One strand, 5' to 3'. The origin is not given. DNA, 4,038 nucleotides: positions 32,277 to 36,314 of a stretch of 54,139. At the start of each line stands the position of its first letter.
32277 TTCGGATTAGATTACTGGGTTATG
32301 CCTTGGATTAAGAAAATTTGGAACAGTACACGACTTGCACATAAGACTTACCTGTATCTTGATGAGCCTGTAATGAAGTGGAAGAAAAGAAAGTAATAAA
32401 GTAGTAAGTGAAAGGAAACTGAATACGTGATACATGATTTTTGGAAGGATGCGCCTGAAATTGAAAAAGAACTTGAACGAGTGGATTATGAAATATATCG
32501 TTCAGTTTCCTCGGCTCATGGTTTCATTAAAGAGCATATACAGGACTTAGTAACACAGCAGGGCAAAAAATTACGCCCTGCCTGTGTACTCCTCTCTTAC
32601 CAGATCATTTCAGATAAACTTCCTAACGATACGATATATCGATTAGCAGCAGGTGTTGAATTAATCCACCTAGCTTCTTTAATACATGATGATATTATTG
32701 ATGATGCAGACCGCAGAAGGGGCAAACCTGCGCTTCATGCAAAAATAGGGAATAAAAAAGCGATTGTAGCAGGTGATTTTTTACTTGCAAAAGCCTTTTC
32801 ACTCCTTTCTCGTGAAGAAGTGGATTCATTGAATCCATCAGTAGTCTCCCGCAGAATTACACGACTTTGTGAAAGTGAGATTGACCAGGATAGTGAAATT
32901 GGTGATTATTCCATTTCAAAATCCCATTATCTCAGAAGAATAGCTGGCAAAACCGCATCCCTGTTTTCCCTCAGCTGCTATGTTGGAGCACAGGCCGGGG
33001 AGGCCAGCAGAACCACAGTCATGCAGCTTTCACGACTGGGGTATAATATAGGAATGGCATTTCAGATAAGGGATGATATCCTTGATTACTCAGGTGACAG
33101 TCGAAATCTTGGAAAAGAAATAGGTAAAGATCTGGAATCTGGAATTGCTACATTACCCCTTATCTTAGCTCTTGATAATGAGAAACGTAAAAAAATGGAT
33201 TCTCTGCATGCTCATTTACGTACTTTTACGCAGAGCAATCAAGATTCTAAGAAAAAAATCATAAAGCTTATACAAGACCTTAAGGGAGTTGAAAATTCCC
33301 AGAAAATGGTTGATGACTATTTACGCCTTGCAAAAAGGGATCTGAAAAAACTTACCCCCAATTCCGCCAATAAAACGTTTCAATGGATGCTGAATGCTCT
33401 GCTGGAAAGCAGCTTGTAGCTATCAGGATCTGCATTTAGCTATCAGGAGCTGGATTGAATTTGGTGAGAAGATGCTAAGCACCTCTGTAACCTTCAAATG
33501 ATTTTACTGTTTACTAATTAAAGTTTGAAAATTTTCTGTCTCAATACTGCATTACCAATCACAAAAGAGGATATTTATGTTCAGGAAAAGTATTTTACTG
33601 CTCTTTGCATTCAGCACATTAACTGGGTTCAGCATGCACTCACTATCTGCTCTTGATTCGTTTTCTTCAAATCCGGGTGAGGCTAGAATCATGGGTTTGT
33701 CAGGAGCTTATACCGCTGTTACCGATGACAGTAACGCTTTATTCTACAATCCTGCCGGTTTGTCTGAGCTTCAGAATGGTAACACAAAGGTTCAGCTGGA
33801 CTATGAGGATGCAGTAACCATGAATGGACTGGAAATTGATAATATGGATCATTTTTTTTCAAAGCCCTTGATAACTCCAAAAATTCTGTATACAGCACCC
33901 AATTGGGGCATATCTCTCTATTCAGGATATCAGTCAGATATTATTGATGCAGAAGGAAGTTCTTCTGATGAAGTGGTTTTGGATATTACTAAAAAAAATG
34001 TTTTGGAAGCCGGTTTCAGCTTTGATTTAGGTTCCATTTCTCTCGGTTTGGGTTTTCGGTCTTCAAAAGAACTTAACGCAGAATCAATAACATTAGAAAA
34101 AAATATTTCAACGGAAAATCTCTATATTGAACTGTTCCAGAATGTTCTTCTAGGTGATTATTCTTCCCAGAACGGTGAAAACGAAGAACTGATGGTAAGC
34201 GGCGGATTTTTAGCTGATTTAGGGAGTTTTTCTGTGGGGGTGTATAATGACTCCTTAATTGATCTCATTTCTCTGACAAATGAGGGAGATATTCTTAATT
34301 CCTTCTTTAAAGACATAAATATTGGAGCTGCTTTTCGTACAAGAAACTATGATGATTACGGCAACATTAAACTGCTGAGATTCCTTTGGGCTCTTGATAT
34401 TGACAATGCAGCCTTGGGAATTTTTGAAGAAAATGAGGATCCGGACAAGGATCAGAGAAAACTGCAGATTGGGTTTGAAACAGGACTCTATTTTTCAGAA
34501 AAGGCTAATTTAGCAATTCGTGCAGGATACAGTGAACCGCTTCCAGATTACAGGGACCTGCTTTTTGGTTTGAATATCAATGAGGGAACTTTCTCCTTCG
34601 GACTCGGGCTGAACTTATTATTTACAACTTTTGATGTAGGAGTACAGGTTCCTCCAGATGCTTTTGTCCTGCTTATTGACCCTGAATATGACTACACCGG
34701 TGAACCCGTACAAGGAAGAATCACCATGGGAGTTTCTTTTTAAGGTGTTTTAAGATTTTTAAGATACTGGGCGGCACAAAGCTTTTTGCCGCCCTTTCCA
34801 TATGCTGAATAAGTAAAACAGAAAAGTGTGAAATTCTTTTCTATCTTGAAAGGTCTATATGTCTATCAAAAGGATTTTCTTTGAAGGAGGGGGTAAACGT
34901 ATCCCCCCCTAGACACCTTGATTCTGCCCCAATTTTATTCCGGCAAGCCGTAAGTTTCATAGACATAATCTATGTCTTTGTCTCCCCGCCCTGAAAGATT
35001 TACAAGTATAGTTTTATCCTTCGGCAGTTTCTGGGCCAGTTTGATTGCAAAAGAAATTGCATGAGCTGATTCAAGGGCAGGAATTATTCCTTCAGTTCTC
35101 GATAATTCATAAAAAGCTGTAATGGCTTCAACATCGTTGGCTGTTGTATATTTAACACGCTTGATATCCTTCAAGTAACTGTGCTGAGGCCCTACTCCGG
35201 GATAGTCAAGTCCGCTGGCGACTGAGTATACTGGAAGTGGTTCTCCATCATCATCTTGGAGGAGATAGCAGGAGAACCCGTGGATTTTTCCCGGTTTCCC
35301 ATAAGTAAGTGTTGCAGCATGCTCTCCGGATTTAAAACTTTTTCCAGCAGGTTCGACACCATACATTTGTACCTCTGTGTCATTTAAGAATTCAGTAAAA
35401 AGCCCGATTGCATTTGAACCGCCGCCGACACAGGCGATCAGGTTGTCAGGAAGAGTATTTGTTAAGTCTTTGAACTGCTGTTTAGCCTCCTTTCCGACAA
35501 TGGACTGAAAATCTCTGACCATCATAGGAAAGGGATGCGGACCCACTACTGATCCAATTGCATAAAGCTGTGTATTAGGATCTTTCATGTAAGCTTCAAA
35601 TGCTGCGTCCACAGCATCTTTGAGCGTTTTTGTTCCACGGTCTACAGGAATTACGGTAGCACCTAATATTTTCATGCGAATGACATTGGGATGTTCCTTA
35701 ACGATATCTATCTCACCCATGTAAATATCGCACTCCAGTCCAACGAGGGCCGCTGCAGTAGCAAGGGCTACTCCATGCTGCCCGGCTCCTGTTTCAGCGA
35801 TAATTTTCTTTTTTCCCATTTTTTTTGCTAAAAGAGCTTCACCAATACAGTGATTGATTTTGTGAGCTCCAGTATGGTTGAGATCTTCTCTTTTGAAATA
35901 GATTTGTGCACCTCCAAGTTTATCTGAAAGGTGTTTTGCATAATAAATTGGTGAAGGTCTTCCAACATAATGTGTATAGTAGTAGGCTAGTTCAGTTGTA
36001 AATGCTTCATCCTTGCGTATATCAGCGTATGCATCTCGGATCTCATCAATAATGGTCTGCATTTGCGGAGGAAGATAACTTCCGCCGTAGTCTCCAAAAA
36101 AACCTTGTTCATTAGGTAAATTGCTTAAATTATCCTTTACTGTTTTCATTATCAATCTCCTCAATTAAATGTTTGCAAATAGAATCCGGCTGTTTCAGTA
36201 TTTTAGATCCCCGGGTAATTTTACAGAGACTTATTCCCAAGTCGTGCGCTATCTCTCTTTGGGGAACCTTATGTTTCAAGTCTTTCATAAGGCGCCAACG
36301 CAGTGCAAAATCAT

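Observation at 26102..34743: Flavinylation- and quinone-linked extracytoplasmic redox cluster resembling, but not matching, the Listeria flavin-based EET locus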

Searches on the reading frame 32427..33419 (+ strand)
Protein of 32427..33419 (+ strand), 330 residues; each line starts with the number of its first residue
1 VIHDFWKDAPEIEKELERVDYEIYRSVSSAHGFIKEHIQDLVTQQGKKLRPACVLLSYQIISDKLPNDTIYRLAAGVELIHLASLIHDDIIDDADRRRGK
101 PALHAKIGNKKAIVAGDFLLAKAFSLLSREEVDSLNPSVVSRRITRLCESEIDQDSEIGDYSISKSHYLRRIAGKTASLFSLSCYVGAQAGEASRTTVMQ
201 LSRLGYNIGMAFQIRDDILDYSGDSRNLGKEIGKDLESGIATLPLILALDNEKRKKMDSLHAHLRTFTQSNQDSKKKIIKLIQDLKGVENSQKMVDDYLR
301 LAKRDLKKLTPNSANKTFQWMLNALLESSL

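Call 3: search_protein_families(library=pfam, proteins=[window:32427-33419:+], max_evalue=0.01)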
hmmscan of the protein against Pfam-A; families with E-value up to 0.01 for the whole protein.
window:32427-33419:+ (330 aa): 1 family
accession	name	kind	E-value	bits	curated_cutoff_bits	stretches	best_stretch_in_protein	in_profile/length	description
PF00348.22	polyprenyl_synt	-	2.7e-64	217.3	27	1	34-281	4-250/251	Polyprenyl synthetase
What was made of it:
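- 32427..33419 (+): Long-chain trans-polyprenyl diphosphate synthase (DmkB-like), 30 bp downstream of the NDH-2 gene. polyprenyl_synt 2.7e-64 (call 3).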

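Call 4: search_protein_families(library=ncbifam, proteins=[window:32427-33419:+], max_evalue=0.01)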
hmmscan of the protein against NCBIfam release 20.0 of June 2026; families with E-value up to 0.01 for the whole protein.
window:32427-33419:+ (330 aa): 16 families
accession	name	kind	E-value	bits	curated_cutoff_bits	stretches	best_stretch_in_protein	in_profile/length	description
TIGR02748.1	GerC3_HepT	equivalog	6.3e-65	219.4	456.55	1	12-319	9-308/319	heptaprenyl diphosphate synthase component II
NF045628.1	HxpDPsynlarge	equivalog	7.1e-61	205.9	500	1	14-323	3-304/311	hexaprenyl-diphosphate synthase large subunit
NF041169.1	f2_encap_cargo4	exception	1.1e-56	192.5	450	1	10-315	14-318/334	family 2 encapsulin nanocompartment cargo protein polyprenyl transferase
NF040698.1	IdsA_Meth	equivalog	2.1e-56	191.5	468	1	17-323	12-321/328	short chain isoprenyl diphosphate synthase IdsA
TIGR02749.1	prenyl_cyano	equivalog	2.5e-54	184.5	383.2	1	12-322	10-314/322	solanesyl diphosphate synthase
NF042417.1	NPPPS_Mycobact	equivalog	2.7e-47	161.4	600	1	11-314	21-319/335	nonaprenyl/(2E,6E)-farnesyl/geranylgeranyl diphosphat synthase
NF041003.1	GGPP_syn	equivalog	6.3e-46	156.9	500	1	16-315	10-309/326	geranylgeranyl diphosphate synthase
NF045485.1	FPPsyn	subfamily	3.1e-45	154.5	275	1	22-280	11-281/288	farnesyl diphosphate synthase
NF045549.1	GGPPsyn_IdsB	equivalog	1.6e-40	139.3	475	1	39-303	58-322/346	geranylgeranyl diphosphate synthase IdsB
NF008140.0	PRK10888.1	equivalog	4.5e-40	137.9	412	1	18-256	16-251/323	octaprenyl diphosphate synthase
NF007877.0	PRK10581.1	equivalog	1.6e-34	119.5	321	1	45-274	43-281/299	(2E,6E)-farnesyl diphosphate synthase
NF045685.1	GGPPSynCrtE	equivalog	3.9e-34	118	460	1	38-267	34-274/293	geranylgeranyl diphosphate synthase CrtE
NF040789.2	gerfarn_diphsyn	equivalog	3e-33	115.4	560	1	41-327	41-342/345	geranylfarnesyl diphosphate synthase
NF040627.1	GFPS_Meth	equivalog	2.7e-29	102.5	600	1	33-223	27-212/285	geranylfarnesyl diphosphate synthase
NF042416.1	GFPPS_Mycobact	equivalog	7.2e-25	87.7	600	2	33-110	29-107/350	bifunctional (2E,6E)-farnesyl/geranyl diphosphate synthase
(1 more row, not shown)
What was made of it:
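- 32427..33419 (+): HepT-like 6.3e-65 (call 4).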

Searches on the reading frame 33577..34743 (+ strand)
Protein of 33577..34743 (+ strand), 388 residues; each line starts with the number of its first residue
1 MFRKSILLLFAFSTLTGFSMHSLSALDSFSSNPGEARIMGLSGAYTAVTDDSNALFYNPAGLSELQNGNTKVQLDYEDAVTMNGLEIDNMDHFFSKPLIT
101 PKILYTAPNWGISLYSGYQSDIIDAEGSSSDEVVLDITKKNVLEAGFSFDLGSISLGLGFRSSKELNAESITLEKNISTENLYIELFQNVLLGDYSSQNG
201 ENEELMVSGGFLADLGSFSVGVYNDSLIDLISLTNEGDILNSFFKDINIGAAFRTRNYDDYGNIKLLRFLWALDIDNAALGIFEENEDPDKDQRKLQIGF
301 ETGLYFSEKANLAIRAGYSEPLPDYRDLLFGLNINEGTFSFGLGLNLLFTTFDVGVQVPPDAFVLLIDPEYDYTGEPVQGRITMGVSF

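Call 3: search_protein_families(library=pfam, proteins=[window:33577-34743:+], max_evalue=0.01)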
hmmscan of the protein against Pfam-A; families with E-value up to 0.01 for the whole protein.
window:33577-34743:+ (388 aa): 0 families

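Call 4: search_protein_families(library=ncbifam, proteins=[window:33577-34743:+], max_evalue=0.01)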
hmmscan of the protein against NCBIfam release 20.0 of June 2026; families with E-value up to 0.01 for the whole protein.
window:33577-34743:+ (388 aa): 2 families
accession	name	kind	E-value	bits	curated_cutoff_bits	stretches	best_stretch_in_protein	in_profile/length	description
NF033709.1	PorV_fam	subfamily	1.1e-08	35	90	1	34-87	11-65/326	PorV/PorQ family protein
NF052325.1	PorVQ2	equivalog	0.0016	17.5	325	1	36-68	36-68/354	putative type IX sorting system protein PorV2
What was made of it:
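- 33577..34743 (+): Neighbouring secreted protein, a possible PorV/FadL-like outer-membrane barrel. Listed for completeness; it is not part of the conserved system. PorV_fam 1.1e-8, over aa 34-87 only (call 4).
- On Outer-membrane beta-barrel (PorV/FadL-like), for ORF 33577-34743: The PorV_fam match covers aa 34-87 only, at 35 bits against a cutoff of 90 (call 4).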

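Call 28: search_protein_families(library=pfam, proteins=[window:33577-34743:+], max_evalue=10)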
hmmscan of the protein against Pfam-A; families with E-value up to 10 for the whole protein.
window:33577-34743:+ (388 aa): 1 family
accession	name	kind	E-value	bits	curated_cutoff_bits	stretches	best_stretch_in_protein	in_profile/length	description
PF22453.1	TubZ-like_C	-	0.038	14.4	26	1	125-176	44-97/144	Tubulin/FtsZ-like protein TubZ-like, C-terminal domain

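Call 38: find_homologous_proteins(query=window:33577-34743:+, max_evalue=0.001)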
Query window:33577-34743:+ (388 aa): 5 proteins with E <= 0.001 among 5955 candidates.
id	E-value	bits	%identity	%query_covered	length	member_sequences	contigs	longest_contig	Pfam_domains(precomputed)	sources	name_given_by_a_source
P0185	2.3e-250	848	100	100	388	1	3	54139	-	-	-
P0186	3.6e-208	709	91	90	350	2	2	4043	-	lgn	-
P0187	1.2e-206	704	91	90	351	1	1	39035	-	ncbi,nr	ncbi:MAG: hypothetical protein K9L75_00820 [Spirochaetia bacterium]|nr:hypothetical protein [Spiroch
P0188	4.4e-58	215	37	91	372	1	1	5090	-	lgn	-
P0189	1.2e-5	43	38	12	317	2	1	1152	PF03349.23,PF13729.13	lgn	-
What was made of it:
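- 33577..34743 (+): Only 5 homologues in the 5.8e9-protein database (call 38).
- Only 5 homologues exist in 5.8e9 proteins (call 38).
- Tried and rejected: Only 5 homologues exist (call 38).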

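Call 52: predict_structure(alignment_id=A3)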
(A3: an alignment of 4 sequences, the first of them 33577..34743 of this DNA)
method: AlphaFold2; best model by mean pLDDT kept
length: 388 residues; sequences in the alignment: 4
mean_pLDDT: 37.9   pTM: 0.38
mean pLDDT of the five models: 37.9, 37.6, 36.8, 36.3, 33.2
residues with pLDDT >= 90: 0; 70-90: 0; 50-70: 28; < 50: 360
segments of 3 or more residues with pLDDT < 50: 1-130, 132-173, 175-222, 224-253, 258-303, 307-310, 323-336, 342-357, 363-377, 379-388
pLDDT, mean of each block of 10 residues (from residue 1): 37 31 21 30 32 24 22 25 22 30 32 37 37 46 43 43 44 42 38 30 41 44 41 32 42 46 44 40 34 44 47 50 39 43 46 48 48 48 38
secondary structure, 60 per line:
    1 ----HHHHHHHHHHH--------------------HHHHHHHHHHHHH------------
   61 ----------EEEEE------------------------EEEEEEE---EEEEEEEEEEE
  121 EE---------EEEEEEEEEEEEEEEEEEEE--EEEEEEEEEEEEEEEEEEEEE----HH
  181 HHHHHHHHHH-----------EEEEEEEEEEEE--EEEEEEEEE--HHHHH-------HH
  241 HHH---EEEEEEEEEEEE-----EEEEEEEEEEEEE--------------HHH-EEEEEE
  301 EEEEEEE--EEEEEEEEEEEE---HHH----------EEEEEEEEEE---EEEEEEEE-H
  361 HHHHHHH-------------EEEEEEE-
elements in order: H5-15 H36-48 E71-75 E100-106 E110-122 E132-151 E154-174 H179-190 E202-213 E216-224 H227-231 H239-243 E247-258 E264-276 E295-307 E310-321 E338-347 E351-358 H360-367 E381-387
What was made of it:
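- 33577..34743 (+): AF2 pLDDT 38 (call 52).
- On Outer-membrane beta-barrel (PorV/FadL-like), for ORF 33577-34743: AF2 gives pLDDT 38, although most of the chain is predicted as long strands (call 52).
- Checked: The AF2 model is unusable at pLDDT 38 (call 52).
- The structure model is unusable (call 52).
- Tried and rejected: The AF2 model was too poor (pLDDT 38, call 52) to search by fold.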

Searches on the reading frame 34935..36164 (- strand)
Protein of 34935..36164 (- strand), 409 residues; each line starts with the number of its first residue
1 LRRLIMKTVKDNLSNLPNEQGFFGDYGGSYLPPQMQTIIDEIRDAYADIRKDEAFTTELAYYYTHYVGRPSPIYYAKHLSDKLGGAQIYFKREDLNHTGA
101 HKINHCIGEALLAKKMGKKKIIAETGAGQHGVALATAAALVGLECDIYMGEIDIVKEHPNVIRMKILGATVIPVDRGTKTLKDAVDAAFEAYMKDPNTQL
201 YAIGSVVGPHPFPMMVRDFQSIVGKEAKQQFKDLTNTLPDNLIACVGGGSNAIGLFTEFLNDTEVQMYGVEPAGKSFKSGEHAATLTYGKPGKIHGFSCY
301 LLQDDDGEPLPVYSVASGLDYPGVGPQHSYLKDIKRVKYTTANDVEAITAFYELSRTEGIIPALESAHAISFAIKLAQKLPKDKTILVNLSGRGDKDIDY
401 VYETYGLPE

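Call 26: search_protein_families(library=pfam, proteins=[window:34935-36164:-], max_evalue=0.00001)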
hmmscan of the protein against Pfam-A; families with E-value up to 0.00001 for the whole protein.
window:34935-36164:- (409 aa): 1 family
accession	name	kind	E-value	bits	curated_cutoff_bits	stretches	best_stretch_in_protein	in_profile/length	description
PF00291.31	PALP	-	4.2e-40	138.3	35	1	68-392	5-295/295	Pyridoxal-phosphate dependent enzyme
